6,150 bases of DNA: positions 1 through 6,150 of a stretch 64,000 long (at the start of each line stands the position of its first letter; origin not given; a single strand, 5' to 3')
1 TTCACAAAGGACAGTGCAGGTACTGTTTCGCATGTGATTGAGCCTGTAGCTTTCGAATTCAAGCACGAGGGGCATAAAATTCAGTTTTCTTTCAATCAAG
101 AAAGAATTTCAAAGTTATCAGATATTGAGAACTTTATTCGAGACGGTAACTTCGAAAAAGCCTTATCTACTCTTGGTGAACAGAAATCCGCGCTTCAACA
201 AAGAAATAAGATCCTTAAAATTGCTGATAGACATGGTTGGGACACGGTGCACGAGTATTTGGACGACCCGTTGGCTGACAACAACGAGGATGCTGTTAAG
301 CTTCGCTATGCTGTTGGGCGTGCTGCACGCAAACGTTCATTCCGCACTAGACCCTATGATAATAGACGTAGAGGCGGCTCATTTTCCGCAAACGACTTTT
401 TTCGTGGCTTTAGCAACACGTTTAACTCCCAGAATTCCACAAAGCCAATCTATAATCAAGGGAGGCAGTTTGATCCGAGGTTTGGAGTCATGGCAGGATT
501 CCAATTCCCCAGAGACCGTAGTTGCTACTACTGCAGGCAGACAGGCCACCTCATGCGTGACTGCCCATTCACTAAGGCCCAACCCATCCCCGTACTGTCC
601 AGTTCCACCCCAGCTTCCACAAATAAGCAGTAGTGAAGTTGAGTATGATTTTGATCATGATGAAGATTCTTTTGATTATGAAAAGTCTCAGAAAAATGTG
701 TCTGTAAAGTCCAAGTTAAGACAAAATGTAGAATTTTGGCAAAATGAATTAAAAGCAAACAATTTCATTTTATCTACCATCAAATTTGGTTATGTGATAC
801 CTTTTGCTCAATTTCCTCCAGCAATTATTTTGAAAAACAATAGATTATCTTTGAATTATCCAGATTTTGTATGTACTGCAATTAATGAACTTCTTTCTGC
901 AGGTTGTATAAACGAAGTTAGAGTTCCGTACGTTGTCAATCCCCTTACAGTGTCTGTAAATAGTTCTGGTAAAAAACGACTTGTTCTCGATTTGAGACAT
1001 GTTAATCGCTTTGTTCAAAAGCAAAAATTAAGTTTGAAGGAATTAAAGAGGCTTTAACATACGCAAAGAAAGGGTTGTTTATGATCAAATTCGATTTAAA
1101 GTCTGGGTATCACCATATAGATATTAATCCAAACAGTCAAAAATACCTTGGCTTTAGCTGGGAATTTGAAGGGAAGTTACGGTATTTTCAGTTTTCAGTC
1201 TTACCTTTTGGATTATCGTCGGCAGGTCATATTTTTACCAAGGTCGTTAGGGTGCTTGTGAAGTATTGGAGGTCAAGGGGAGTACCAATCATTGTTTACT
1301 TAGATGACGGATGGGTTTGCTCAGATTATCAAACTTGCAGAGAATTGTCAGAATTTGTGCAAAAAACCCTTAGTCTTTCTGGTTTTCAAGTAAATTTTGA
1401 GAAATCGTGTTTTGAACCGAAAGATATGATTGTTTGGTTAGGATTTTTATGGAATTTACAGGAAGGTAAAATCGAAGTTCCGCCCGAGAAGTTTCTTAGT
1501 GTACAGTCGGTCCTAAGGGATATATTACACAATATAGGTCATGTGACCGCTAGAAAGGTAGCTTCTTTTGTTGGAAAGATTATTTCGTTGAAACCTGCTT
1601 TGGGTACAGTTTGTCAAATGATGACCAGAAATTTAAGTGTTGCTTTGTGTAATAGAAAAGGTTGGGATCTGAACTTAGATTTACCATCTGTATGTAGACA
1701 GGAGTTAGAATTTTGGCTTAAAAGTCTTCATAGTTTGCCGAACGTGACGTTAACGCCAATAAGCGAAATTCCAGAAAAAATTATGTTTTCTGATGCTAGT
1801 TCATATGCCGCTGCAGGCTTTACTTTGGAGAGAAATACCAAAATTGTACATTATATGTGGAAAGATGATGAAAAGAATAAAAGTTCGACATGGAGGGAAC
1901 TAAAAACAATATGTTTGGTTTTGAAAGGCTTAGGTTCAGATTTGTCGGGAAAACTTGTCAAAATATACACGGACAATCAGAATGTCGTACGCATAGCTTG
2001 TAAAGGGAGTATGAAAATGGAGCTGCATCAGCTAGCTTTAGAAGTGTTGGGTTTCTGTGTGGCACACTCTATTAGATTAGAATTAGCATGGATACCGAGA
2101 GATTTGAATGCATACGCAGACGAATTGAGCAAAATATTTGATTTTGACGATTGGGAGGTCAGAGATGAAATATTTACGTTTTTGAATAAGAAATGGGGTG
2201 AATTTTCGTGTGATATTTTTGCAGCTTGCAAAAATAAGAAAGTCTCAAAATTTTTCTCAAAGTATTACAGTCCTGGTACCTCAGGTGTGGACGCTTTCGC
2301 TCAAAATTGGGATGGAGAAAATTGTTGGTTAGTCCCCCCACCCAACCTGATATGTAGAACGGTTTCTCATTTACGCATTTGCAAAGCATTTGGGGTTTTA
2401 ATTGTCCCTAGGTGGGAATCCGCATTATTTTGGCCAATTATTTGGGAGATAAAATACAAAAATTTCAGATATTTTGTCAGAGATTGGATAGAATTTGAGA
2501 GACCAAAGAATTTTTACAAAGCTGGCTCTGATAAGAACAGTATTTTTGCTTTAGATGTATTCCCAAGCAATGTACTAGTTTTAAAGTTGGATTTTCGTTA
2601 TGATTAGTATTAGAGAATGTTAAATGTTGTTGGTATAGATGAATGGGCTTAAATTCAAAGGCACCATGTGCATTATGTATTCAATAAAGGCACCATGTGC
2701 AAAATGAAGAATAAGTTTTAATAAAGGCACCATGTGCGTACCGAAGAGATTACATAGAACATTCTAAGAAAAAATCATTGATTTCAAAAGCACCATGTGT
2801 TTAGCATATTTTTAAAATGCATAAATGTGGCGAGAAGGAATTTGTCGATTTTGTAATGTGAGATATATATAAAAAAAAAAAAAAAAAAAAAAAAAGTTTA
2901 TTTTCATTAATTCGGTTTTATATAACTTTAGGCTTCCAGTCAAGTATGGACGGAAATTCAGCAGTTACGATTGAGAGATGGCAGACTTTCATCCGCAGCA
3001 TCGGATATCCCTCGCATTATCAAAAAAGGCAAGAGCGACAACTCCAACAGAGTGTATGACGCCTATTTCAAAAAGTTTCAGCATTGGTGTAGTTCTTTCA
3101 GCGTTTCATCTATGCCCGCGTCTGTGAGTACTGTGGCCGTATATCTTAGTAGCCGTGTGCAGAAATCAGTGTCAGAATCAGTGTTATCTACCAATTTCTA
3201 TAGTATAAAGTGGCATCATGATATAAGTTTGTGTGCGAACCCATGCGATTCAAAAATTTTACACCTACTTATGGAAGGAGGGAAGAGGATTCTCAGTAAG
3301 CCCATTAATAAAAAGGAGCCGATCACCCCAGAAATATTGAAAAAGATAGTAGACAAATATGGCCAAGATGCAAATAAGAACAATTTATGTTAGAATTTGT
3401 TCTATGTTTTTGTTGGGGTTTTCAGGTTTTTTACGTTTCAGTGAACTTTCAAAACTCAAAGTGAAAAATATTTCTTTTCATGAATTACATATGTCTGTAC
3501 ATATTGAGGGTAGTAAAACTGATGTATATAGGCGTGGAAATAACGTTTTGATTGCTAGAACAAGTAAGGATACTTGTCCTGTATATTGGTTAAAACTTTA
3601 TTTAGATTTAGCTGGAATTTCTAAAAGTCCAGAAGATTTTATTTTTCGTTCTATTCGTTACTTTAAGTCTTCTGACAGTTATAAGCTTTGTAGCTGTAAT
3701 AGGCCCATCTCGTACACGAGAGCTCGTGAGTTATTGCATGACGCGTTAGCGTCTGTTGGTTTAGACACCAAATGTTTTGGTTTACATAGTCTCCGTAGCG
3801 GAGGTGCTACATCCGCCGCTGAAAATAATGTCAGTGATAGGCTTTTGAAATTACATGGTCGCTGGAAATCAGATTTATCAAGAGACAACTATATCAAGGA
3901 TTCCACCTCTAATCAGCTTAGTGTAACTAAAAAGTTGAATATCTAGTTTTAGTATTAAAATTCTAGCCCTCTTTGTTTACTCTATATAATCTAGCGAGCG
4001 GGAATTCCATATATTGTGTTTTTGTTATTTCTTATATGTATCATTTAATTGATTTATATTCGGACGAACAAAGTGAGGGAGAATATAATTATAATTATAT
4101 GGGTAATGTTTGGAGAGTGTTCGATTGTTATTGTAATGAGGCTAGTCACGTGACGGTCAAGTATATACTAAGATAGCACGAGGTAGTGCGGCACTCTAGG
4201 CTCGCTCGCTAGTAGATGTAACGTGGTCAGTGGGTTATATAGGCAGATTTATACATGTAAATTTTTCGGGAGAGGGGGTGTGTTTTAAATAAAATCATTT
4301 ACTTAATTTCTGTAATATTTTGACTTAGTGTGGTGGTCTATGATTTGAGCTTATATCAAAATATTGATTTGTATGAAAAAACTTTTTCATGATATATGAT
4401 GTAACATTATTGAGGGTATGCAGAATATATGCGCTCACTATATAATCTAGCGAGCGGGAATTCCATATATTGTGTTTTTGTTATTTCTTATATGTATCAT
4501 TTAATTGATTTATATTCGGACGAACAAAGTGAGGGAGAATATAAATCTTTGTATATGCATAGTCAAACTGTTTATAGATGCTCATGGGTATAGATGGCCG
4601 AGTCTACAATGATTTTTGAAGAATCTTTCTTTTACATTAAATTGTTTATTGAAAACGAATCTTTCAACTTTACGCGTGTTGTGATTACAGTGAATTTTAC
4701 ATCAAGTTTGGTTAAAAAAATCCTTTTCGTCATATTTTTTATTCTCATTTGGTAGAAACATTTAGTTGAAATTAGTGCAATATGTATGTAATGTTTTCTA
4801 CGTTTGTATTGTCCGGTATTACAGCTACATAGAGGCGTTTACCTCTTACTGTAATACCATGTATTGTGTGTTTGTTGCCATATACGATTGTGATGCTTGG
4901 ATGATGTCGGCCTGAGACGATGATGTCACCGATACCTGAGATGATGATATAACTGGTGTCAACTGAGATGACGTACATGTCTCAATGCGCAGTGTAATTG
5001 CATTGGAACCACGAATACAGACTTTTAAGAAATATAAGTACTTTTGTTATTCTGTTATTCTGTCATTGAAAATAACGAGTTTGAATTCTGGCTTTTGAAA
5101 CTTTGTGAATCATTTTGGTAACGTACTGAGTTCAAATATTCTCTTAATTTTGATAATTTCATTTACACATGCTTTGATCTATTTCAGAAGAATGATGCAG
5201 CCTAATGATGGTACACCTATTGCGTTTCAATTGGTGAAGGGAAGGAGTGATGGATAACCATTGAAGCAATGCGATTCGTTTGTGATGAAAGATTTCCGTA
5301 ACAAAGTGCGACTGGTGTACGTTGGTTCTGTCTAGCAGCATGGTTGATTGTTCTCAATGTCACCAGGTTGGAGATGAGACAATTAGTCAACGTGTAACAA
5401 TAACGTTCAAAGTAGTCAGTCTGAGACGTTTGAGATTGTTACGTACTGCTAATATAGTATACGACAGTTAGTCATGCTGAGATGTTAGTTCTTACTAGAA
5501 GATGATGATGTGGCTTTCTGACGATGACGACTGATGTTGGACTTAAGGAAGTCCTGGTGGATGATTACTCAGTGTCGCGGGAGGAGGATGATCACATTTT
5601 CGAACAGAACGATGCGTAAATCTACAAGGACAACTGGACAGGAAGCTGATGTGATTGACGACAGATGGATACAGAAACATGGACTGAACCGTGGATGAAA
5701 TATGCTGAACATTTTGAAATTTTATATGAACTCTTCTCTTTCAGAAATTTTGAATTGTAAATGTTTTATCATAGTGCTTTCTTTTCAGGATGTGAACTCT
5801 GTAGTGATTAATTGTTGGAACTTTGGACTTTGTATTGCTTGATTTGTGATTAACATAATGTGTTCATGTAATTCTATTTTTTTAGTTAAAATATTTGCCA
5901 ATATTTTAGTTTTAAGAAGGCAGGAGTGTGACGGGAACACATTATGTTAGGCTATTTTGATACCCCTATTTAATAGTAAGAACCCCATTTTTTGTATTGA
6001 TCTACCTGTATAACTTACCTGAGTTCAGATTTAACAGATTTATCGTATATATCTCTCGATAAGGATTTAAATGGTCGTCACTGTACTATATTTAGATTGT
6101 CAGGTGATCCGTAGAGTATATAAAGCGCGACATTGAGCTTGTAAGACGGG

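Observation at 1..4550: DIRS/Ngaro-type tyrosine-recombinase retrotransposon with gag-RT/RH-YR order, two frameshifts and split 3' direct repeats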

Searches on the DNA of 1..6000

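Call 100: search_rna_families(source=window, start=1, end=6000, threshold=evalue, max_evalue=1)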
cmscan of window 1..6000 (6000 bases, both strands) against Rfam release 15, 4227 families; matches with E-value up to 1: 0.
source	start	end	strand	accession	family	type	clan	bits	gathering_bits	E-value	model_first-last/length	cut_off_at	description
